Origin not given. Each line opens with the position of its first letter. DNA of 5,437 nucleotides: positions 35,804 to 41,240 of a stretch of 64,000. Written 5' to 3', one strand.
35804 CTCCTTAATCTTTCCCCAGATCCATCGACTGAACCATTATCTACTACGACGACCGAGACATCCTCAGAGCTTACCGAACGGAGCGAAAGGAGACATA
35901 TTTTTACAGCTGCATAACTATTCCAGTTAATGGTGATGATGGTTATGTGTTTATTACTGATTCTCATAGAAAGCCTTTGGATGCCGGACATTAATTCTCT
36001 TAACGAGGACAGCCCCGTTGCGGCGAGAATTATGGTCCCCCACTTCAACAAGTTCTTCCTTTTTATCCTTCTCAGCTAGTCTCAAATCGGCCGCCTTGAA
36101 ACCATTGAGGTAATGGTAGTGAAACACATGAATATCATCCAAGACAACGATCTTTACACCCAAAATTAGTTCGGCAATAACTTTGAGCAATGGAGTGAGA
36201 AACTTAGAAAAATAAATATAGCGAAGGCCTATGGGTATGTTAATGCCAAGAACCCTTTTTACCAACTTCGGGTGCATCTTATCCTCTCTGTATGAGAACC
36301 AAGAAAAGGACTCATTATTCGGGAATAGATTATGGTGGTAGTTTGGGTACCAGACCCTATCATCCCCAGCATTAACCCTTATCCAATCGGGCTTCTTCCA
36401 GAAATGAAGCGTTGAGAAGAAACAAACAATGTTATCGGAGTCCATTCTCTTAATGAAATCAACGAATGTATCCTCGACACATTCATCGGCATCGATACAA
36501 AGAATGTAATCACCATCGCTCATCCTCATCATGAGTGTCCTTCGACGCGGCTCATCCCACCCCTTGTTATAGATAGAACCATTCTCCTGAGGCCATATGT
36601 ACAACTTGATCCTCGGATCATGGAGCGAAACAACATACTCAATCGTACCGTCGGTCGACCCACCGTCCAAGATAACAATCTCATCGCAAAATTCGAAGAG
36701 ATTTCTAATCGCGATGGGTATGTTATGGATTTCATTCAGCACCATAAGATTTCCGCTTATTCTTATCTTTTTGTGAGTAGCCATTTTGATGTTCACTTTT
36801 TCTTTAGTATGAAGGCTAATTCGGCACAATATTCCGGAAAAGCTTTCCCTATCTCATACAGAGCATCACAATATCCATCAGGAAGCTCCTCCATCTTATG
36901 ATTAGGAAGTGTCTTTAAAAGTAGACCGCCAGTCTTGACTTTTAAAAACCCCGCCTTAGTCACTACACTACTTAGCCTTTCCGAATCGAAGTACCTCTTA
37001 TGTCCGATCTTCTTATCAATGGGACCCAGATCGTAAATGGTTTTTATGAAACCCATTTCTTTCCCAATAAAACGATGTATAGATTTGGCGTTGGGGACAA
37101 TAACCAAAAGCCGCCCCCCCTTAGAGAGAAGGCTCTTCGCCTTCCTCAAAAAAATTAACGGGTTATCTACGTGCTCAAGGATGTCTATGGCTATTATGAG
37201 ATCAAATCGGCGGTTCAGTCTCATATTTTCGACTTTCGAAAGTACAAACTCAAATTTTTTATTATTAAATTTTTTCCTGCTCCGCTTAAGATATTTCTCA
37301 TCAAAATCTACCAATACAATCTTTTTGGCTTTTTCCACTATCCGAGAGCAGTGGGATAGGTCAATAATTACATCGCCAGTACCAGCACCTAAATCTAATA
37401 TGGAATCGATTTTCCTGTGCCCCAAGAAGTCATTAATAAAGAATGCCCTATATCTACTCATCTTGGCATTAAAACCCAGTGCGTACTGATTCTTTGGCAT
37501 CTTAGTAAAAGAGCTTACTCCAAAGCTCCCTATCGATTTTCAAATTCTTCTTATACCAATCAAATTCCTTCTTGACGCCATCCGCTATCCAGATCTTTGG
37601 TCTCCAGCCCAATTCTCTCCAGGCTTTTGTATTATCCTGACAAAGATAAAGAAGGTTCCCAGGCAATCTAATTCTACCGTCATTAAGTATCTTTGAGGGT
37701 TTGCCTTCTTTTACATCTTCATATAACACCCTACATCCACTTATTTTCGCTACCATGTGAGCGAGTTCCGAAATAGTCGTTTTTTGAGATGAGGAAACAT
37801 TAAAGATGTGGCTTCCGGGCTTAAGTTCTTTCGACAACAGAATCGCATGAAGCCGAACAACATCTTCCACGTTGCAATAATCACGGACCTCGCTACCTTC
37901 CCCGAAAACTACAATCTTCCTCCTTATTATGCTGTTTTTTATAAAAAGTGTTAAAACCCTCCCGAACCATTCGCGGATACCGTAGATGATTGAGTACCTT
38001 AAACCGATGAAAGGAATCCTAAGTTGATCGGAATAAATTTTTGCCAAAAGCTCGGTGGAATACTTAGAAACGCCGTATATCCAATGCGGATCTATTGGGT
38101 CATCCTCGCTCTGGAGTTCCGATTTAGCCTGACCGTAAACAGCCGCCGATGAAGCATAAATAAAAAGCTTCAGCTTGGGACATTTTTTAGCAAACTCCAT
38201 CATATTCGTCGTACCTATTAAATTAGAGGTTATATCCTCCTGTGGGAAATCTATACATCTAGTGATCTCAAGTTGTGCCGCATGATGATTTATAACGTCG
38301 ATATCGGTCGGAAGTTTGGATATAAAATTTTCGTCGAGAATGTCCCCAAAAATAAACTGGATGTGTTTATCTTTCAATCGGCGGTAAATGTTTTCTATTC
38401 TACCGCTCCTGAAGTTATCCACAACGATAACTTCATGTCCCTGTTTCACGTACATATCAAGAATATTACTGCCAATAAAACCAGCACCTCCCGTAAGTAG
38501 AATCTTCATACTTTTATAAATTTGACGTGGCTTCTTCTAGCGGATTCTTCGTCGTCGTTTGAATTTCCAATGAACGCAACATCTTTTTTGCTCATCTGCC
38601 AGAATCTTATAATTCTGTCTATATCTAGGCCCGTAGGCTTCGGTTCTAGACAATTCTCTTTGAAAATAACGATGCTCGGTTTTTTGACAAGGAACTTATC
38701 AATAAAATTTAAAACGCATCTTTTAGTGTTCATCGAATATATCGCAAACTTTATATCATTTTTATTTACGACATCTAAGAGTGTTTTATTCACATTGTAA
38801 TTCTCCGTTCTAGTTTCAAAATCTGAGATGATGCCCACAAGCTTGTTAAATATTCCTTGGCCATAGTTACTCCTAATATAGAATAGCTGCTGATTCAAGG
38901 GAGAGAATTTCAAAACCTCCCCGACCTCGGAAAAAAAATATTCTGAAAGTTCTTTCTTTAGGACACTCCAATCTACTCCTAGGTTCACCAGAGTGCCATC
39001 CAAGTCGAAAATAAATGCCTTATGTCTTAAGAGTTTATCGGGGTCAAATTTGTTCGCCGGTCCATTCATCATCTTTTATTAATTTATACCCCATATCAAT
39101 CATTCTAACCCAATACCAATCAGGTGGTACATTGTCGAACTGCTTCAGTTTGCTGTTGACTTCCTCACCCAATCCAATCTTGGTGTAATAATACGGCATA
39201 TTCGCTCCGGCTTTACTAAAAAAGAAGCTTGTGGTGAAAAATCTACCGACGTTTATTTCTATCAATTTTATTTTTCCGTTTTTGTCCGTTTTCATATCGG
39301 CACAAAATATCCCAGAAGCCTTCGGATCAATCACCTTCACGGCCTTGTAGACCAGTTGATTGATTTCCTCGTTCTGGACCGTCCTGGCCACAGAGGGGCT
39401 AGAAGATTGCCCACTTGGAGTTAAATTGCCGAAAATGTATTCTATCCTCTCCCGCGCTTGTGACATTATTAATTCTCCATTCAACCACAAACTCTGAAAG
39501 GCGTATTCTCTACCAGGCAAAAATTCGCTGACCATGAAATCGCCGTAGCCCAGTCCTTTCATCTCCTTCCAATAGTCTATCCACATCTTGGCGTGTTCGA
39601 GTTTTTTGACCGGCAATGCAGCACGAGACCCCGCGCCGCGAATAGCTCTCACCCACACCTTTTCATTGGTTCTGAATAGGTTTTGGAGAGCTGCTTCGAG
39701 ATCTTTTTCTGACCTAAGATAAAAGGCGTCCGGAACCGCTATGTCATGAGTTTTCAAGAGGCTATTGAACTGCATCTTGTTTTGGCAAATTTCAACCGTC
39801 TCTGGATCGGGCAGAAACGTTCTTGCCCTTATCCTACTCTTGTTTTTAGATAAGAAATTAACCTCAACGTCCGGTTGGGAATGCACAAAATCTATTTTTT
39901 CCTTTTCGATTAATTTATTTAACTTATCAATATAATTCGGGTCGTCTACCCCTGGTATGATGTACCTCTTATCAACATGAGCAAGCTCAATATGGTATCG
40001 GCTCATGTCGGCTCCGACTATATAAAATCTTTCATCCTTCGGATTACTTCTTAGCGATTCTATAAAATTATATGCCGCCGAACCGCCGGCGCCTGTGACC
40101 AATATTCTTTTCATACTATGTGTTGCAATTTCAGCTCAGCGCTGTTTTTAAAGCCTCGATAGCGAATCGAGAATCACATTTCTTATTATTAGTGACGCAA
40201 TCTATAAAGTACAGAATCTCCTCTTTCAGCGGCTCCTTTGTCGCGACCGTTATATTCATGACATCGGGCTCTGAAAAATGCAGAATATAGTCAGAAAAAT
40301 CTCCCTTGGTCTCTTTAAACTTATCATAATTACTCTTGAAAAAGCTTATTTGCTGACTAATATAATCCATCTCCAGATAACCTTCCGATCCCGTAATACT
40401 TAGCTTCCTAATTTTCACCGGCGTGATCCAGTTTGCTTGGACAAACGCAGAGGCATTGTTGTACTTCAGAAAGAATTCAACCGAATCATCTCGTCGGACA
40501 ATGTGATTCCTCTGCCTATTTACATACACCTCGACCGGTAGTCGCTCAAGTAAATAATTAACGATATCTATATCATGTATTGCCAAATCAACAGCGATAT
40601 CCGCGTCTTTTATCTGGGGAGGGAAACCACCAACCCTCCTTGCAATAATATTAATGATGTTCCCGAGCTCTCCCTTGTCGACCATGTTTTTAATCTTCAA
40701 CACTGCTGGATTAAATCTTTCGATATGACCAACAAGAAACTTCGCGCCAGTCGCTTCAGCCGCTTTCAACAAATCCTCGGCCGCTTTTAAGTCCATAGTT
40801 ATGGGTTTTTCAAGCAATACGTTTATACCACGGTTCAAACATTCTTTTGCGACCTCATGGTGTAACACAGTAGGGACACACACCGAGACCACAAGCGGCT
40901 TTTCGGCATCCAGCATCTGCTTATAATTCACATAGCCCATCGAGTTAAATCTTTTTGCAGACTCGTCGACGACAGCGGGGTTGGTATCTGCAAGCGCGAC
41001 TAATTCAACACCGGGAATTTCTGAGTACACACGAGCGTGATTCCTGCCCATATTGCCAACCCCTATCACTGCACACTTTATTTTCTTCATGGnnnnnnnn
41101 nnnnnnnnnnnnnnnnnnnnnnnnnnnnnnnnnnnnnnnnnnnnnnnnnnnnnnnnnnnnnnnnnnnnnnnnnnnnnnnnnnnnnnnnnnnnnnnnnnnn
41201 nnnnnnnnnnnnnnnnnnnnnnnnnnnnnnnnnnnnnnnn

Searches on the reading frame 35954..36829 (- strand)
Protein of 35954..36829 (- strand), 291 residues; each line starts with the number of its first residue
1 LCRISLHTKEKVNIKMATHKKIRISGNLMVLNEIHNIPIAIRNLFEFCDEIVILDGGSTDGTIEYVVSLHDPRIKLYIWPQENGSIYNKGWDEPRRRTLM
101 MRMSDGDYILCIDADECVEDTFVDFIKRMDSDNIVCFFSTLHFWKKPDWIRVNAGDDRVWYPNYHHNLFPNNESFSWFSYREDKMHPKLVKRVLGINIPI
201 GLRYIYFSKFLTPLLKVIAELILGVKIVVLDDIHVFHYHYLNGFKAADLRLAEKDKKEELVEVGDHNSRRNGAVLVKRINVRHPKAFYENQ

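Call 52: search_protein_families(library=pfam, proteins=[window:35954-36829:-], max_evalue=0.001)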
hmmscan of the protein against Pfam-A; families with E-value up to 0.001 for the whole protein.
window:35954-36829:- (291 aa): 2 families
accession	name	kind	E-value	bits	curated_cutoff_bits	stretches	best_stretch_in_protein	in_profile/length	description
PF00535.33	Glycos_transf_2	-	9.1e-12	45.7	23.3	1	30-155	6-131/168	Glycosyl transferase family 2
PF13704.12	Glyco_tranf_2_4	-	1.3e-05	26.1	27.5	1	48-117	19-83/98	Glycosyl transferase family 2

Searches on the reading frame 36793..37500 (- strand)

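Call 52: search_protein_families(library=pfam, proteins=[window:36793-37500:-], max_evalue=0.001)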
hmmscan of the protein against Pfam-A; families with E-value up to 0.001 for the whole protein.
window:36793-37500:- (235 aa): 11 families
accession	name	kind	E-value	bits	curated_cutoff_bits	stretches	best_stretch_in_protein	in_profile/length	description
PF13489.12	Methyltransf_23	-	1.1e-16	61.4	27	1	21-186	12-160/164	Methyltransferase domain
PF13847.12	Methyltransf_31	-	1.9e-16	60.5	27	1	32-137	5-113/145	Methyltransferase domain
PF08241.18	Methyltransf_11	-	1.1e-13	52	21.2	1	35-133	1-95/95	Methyltransferase domain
PF08242.18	Methyltransf_12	-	1.4e-12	48.6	30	1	35-131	1-98/98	Methyltransferase domain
PF13649.12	Methyltransf_25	-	1.5e-12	48.5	27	1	34-129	1-97/97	Methyltransferase domain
PF01209.24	Ubie_methyltran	-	5.2e-11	42.8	20.1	1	17-134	35-152/233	ubiE/COQ5 methyltransferase family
PF05175.20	MTS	-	3.2e-07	30.6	23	1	30-155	31-160/170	Methyltransferase small domain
PF05219.18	DREV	-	1.2e-06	28.3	26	1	30-134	94-187/265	DREV methyltransferase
PF08003.17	Methyltransf_9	-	0.00027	20.4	23.8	1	29-133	114-217/315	Protein of unknown function (DUF1698)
PF02353.26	CMAS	-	0.00052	19.8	27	1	31-153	63-186/273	Mycolic acid cyclopropane synthetase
PF05401.17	NodS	-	0.00068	20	24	1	23-113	36-121/201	Nodulation protein S (NodS)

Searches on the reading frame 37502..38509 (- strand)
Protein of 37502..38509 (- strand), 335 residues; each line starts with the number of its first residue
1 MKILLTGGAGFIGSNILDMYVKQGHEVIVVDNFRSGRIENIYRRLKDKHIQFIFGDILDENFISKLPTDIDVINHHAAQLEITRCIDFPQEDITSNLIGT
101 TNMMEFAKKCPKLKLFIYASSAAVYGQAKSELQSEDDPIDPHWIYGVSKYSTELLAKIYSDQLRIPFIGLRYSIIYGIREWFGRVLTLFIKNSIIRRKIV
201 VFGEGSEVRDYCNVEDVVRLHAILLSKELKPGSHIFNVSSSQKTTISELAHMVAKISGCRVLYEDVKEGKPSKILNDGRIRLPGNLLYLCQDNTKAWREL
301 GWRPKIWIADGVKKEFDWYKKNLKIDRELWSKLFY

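Call 52: search_protein_families(library=pfam, proteins=[window:37502-38509:-], max_evalue=0.001)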
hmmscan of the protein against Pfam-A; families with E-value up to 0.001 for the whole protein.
window:37502-38509:- (335 aa): 7 families
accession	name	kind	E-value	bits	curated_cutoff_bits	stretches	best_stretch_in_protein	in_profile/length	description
PF16363.11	GDP_Man_Dehyd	-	1.6e-48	166.3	27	1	4-314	1-331/332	GDP-mannose 4,6 dehydratase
PF01370.27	Epimerase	-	1.7e-47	162.3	20.9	1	3-238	1-239/240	NAD dependent epimerase/dehydratase family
PF01073.25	3Beta_HSD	-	3.2e-18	66.2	22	1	5-230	2-233/280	3-beta hydroxysteroid dehydrogenase/isomerase family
PF02719.21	Polysacc_synt_2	-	4.6e-15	56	20.2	1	3-264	1-254/293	Polysaccharide biosynthesis protein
PF07993.18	NAD_binding_4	-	2.2e-14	53.7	20.1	1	5-177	1-209/258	Male sterility protein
PF04321.23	RmlD_sub_bind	-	5.5e-12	45.8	27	1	1-257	1-231/287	RmlD substrate binding domain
PF00106.31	adh_short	-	0.00085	19.3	26.6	0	3-68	3-69/195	short chain dehydrogenase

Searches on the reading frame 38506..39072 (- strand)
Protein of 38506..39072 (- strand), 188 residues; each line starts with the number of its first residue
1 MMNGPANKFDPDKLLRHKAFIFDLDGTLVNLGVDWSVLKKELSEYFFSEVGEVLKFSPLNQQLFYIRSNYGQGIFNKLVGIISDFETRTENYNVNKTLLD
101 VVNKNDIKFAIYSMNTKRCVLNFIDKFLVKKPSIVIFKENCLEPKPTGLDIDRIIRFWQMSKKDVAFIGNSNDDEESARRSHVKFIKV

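Call 52: search_protein_families(library=pfam, proteins=[window:38506-39072:-], max_evalue=0.001)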
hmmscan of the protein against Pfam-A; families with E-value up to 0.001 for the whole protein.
window:38506-39072:- (188 aa): 2 families
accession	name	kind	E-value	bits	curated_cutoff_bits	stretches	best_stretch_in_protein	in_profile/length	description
PF13419.12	HAD_2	-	5e-13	50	23.8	1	21-188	2-178/178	Haloacid dehalogenase-like hydrolase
PF00702.32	Hydrolase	-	3.3e-05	24.8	26.4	1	18-180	2-189/191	haloacid dehalogenase-like hydrolase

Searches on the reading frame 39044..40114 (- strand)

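Call 52: search_protein_families(library=pfam, proteins=[window:39044-40114:-], max_evalue=0.001)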
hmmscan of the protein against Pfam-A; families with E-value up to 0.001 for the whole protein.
window:39044-40114:- (356 aa): 4 families
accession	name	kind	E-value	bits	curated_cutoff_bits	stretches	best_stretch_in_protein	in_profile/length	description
PF21360.3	PylC-like_N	-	4.2e-11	43.3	27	1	4-96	1-89/96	PylC-like, N-terminal domain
PF02655.19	ATP-grasp_3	-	6.6e-06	26.7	23.2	1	110-292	1-157/160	ATP-grasp domain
PF15632.11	ATPgrasp_Ter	-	2.4e-05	24.6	29.1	1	192-322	4-116/131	ATP-grasp in the biosynthetic pathway with Ter operon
PF13535.11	ATP-grasp_4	-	7.7e-05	22.8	27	1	180-292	43-153/160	ATP-grasp domain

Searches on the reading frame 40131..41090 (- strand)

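Call 52: search_protein_families(library=pfam, proteins=[window:40131-41090:-], max_evalue=0.001)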
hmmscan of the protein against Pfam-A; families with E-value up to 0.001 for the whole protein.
window:40131-41090:- (319 aa): 3 families
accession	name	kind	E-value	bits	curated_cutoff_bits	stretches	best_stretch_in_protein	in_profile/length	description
PF01408.29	GFO_IDH_MocA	-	1.7e-28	100.1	24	1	4-122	1-120/120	Oxidoreductase family, NAD-binding Rossmann fold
PF22725.1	GFO_IDH_MocA_C3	-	2.2e-13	50.7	27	1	131-240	2-124/124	GFO/IDH/MocA C-terminal domain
PF02894.22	GFO_IDH_MocA_C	-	3.2e-10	40.6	22.9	1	134-303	1-187/218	Oxidoreductase family, C-terminal alpha/beta domain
